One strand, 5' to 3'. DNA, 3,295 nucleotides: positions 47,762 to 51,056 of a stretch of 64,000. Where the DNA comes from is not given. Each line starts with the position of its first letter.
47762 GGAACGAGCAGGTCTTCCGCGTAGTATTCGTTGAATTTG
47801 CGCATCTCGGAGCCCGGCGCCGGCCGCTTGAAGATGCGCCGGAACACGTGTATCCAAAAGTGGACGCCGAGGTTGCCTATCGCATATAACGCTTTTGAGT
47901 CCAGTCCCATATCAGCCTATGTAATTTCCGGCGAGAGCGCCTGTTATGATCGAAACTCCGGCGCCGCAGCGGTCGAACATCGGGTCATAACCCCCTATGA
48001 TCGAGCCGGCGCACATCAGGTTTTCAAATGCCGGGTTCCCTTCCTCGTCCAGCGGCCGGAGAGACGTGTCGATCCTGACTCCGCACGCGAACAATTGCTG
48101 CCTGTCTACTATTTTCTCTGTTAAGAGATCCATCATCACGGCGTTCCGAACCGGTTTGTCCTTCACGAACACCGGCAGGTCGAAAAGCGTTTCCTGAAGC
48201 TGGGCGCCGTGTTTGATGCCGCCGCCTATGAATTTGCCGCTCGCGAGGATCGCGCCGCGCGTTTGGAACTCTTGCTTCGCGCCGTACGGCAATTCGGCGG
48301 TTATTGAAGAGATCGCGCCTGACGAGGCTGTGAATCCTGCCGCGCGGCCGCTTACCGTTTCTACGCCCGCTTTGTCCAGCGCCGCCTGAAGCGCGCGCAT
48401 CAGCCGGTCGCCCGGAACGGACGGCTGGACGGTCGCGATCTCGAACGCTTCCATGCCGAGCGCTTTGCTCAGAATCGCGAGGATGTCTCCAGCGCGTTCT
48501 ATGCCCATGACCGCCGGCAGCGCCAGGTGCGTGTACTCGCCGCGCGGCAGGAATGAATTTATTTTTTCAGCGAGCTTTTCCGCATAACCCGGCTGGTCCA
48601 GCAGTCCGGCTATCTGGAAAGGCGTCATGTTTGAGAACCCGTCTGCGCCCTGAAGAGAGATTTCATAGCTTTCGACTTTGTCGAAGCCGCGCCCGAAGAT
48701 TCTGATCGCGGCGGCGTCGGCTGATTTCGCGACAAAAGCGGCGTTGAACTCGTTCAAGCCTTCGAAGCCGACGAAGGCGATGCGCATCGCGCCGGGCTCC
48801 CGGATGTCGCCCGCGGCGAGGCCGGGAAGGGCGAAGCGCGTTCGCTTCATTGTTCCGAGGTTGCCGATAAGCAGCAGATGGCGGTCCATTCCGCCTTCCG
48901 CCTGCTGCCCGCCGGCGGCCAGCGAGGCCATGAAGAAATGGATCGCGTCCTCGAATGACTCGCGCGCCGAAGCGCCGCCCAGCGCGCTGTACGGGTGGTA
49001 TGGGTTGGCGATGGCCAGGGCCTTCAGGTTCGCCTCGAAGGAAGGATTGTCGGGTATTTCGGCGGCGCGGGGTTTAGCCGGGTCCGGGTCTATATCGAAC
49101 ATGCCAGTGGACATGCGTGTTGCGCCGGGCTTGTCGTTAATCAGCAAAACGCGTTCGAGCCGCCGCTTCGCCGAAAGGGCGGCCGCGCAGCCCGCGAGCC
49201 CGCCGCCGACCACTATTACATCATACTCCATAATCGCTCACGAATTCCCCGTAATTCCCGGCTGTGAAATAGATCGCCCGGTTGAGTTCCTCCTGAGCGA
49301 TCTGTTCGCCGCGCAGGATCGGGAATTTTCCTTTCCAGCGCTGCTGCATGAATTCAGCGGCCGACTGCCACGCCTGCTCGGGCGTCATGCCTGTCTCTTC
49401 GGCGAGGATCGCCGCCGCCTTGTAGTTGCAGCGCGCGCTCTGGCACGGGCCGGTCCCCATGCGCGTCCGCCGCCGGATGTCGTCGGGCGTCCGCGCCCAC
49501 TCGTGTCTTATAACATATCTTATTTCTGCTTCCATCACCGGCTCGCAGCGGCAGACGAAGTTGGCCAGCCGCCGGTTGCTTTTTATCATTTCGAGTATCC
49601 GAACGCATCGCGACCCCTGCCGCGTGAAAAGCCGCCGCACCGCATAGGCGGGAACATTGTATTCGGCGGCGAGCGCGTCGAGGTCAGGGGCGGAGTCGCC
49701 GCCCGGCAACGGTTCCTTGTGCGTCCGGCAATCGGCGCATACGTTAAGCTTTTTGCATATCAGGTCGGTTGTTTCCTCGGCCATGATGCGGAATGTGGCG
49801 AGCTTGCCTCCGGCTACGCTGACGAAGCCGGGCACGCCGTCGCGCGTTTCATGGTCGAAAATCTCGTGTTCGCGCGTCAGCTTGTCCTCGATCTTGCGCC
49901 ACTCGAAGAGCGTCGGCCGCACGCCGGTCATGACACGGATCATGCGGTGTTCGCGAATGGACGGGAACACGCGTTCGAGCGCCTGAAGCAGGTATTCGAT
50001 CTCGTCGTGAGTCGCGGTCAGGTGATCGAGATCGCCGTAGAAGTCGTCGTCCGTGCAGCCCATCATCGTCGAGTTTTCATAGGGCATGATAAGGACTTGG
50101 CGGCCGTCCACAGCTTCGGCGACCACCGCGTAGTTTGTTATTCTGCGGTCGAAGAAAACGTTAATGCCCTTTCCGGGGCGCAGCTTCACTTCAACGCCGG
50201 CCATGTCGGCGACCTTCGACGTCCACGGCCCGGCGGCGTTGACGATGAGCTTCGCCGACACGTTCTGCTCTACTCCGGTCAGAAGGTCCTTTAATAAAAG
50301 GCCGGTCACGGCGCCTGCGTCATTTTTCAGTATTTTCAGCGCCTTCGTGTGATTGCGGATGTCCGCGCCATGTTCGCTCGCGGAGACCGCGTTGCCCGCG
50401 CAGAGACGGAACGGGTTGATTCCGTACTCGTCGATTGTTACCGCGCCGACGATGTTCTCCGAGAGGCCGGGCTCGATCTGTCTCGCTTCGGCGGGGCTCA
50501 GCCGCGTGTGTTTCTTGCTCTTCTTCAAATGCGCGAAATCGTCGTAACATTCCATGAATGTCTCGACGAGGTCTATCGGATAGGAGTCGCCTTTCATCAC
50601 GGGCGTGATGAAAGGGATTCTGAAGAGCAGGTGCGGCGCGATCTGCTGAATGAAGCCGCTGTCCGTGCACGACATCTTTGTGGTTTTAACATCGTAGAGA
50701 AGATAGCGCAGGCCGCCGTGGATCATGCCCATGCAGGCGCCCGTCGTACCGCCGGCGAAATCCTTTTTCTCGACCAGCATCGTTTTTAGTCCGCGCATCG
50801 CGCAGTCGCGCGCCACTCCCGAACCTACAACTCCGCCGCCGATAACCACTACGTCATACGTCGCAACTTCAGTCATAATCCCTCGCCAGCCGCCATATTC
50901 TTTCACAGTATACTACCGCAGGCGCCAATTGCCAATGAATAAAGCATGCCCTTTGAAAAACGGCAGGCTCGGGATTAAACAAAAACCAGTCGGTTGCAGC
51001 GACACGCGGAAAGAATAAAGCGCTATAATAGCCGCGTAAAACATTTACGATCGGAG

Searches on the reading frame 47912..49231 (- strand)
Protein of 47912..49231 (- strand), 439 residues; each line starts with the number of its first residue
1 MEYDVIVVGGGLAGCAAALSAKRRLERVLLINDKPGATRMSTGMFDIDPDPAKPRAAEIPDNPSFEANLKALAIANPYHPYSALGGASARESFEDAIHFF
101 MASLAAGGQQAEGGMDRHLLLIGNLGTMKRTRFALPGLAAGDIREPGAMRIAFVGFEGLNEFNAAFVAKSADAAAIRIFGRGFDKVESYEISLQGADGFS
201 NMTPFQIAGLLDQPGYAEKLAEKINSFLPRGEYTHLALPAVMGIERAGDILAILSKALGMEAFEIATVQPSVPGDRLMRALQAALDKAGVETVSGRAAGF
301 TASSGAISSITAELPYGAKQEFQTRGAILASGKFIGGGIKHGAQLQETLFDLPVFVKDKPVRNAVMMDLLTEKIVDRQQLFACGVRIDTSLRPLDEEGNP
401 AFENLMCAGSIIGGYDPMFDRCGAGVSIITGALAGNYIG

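Call 25: search_protein_families(library=pfam, proteins=[window:47912-49231:-], max_evalue=0.00001)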
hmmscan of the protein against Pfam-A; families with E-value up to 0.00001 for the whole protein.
window:47912-49231:- (439 aa): 4 families
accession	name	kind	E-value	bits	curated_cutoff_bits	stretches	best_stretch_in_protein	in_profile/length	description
PF00890.30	FAD_binding_2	-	3.9e-27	95.9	20.4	1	4-426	1-414/414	FAD binding domain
PF01266.30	DAO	-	2.1e-07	31.2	27.9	0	4-45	1-46/353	FAD dependent oxidoreductase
PF01134.28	GIDA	-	2.9e-07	30.3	22.1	1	4-101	1-76/391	Glucose inhibited division protein A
PF12831.13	FAD_oxidored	-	9.1e-07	28.9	27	1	4-34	1-31/416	FAD dependent oxidoreductase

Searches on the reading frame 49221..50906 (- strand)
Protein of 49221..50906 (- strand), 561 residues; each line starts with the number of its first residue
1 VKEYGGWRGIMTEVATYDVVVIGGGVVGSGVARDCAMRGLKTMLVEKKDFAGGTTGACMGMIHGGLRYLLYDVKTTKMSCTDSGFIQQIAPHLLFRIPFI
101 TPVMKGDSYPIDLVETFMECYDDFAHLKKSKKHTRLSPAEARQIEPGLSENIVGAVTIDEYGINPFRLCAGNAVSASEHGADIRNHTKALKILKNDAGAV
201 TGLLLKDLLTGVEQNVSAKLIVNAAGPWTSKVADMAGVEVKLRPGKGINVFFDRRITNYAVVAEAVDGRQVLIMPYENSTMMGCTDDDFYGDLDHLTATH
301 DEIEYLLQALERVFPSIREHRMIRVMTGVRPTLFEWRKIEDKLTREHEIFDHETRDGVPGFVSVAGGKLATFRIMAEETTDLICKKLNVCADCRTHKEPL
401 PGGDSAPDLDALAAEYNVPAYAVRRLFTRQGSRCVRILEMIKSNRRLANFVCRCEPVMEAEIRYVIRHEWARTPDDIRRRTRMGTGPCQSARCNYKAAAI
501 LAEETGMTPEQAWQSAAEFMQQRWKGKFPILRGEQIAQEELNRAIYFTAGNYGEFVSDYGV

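Call 25: search_protein_families(library=pfam, proteins=[window:49221-50906:-], max_evalue=0.00001)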
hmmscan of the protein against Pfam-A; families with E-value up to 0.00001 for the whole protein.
window:49221-50906:- (561 aa): 6 families
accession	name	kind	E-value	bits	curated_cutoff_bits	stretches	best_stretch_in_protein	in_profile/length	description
PF01266.30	DAO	-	8.1e-51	174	27.9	1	18-371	1-351/353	FAD dependent oxidoreductase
PF16901.10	DAO_C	-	9e-19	68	31.4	1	393-511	1-125/126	C-terminal domain of alpha-glycerophosphate oxidase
PF04324.20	Fer2_BFD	-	5.7e-12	46.2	26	1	451-503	2-50/50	BFD-like [2Fe-2S] binding domain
PF12831.13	FAD_oxidored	-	2.5e-08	34.1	27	1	18-62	1-45/416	FAD dependent oxidoreductase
PF00890.30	FAD_binding_2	-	7.6e-07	29.1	20.4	0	18-63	1-46/414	FAD binding domain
PF01494.25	FAD_binding_3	-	1e-06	28.7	22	0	175-257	109-193/349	FAD binding domain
